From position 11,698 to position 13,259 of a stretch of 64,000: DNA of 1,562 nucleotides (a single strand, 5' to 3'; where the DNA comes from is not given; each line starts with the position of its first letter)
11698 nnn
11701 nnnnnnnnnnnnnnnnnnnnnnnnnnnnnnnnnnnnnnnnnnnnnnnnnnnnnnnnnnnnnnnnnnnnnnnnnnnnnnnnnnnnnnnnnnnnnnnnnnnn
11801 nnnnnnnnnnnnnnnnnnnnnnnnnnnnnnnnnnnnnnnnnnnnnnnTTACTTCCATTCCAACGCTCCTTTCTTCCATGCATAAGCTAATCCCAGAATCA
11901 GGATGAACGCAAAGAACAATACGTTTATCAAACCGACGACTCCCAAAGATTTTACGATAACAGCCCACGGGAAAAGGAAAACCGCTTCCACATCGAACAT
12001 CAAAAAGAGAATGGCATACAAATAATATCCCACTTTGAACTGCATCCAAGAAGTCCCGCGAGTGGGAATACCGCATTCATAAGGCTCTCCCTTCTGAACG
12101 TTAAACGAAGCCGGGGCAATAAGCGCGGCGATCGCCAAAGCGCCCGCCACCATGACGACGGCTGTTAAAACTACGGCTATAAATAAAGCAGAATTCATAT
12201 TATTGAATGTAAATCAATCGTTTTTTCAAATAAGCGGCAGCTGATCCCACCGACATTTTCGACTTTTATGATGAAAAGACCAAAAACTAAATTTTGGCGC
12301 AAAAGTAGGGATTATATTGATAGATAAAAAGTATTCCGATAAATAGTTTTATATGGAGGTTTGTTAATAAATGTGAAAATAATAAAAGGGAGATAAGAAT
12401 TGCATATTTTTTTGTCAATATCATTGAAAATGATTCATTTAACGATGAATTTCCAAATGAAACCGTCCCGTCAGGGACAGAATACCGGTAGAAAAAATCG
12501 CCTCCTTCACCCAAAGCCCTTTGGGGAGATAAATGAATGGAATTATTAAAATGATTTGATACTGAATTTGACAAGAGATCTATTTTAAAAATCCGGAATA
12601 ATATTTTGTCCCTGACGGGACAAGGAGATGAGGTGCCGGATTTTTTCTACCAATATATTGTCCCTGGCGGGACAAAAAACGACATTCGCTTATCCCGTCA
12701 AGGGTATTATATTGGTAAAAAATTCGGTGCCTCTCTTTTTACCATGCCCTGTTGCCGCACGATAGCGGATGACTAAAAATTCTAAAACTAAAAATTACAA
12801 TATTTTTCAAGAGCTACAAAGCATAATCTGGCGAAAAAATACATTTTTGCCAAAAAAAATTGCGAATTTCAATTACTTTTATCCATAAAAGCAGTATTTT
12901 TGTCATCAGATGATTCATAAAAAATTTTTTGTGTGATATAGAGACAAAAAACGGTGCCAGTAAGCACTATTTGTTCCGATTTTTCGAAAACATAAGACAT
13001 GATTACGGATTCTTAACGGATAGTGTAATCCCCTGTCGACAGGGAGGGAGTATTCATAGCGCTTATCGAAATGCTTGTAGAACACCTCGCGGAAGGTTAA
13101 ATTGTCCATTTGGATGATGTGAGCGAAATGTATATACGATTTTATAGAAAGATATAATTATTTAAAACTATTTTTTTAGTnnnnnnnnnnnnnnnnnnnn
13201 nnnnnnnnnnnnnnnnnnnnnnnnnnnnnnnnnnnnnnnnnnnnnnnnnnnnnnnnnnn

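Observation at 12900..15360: AT-rich, repeat-bounded island: 2-TM protein + SPASM-less radical SAM enzyme + 40-codon ORF (best candidate for an undescribed system)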

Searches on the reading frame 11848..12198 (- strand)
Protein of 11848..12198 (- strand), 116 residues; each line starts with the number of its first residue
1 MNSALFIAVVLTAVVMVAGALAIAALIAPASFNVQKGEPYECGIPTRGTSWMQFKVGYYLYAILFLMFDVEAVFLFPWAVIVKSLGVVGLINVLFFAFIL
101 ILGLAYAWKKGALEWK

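Call 23: find_encoding_contigs(protein=window:11848-12198:-, flank=8000, max_places=8)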
Protein window:11848-12198:- (116 aa): no gene with exactly this product is on record in the collection.

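Call 31: find_related_loci(query=window:11848-12195:-, collection=genome_contigs, flank=10000)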
Query window:11848-12195:- (115 aa) in genome_contigs; peptide patterns used: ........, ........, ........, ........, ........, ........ (x = any residue, [..] = any of these).
600 stretches matched a pattern (row limit reached: there are more); 588 encode a relative of the query (tblastn E <= 1e-3); the best 80 are kept; 80 distinct loci.
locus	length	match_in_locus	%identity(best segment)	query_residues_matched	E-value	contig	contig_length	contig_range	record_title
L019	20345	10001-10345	75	1-115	9e-55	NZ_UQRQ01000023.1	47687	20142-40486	Uncultured Sanguibacteroides sp. isolate UMGS572, whole genome shotgun sequence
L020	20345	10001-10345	72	1-115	3e-54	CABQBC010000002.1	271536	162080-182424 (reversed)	MAG TPA_asm: uncultured Flavobacteriales bacterium isolate MGYG-HGUT-00418 genome assembly, contig: GUT_GENOME009558_2,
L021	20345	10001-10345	70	1-115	2e-52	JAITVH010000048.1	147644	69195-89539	MAG: Prevotella sp. isolate TD116_bin30 k119_273472, whole genome shotgun sequence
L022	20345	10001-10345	70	1-115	3e-52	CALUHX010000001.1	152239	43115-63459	MAG: uncultured Butyricimonas sp. isolate BRZ_EC__bin33 genome assembly, contig: BRZ_EC__NODE_166_length_152239_cov_6.76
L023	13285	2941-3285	70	1-115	2e-51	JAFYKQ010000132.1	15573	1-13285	MAG: Flavobacteriales bacterium isolate RGIG7177 Water_buffalos_Cecum-1__c997608, whole genome shotgun sequence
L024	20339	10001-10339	71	3-115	2e-51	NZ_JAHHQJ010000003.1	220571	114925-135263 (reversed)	MAG: Alistipes sp. isolate MAG001 MAG001_3, whole genome shotgun sequence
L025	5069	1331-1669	73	3-115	3e-51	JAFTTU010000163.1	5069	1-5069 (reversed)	MAG: Bacteroides sp. isolate RGIG4143 Roe_deer_Colon-1__c453515, whole genome shotgun sequence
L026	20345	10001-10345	72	1-115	1e-49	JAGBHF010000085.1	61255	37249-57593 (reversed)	MAG: Bacteroidaceae bacterium isolate RGIG9116 Water_deer_Rectum.Co__c1405046, whole genome shotgun sequence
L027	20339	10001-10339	70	3-115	8e-50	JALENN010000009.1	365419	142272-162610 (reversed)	MAG: Alistipes sp. isolate SUG166 k141_9408533, whole genome shotgun sequence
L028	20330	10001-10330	70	6-115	2e-49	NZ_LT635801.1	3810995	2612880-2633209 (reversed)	Bacteroides ilei strain Marseille-P3208, whole genome shotgun sequence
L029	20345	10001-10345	72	1-115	1e-49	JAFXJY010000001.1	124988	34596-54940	MAG: Bacteroidaceae bacterium isolate RGIG6483 Sheep_Rectum.Co__c43511, whole genome shotgun sequence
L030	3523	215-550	70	3-114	2e-49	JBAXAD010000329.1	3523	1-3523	MAG: Paludibacter sp. isolate ELA132 MAG132_329, whole genome shotgun sequence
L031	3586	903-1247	69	1-115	3e-48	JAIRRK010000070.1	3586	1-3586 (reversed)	MAG: Dysgonamonadaceae bacterium isolate Ct408_bin100 k119_5507045, whole genome shotgun sequence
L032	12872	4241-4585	70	1-115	2e-46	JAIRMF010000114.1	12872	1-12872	MAG: Dysgonamonadaceae bacterium isolate Cc175_bin86 k119_3279359, whole genome shotgun sequence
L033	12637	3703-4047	70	1-115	4e-46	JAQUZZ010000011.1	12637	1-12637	MAG: Alistipes sp. isolate STD2_3 NODE_19204_length_12637_cov_2.708153_Sandtown_D2, whole genome shotgun sequence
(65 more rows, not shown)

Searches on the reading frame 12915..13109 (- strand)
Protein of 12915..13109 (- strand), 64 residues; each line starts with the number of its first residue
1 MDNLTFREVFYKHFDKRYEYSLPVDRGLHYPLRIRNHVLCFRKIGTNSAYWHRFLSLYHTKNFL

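Call 28: search_protein_families(library=pfam, proteins=[window:12915-13109:-], max_evalue=1)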
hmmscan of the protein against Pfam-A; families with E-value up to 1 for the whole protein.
window:12915-13109:- (64 aa): 0 families
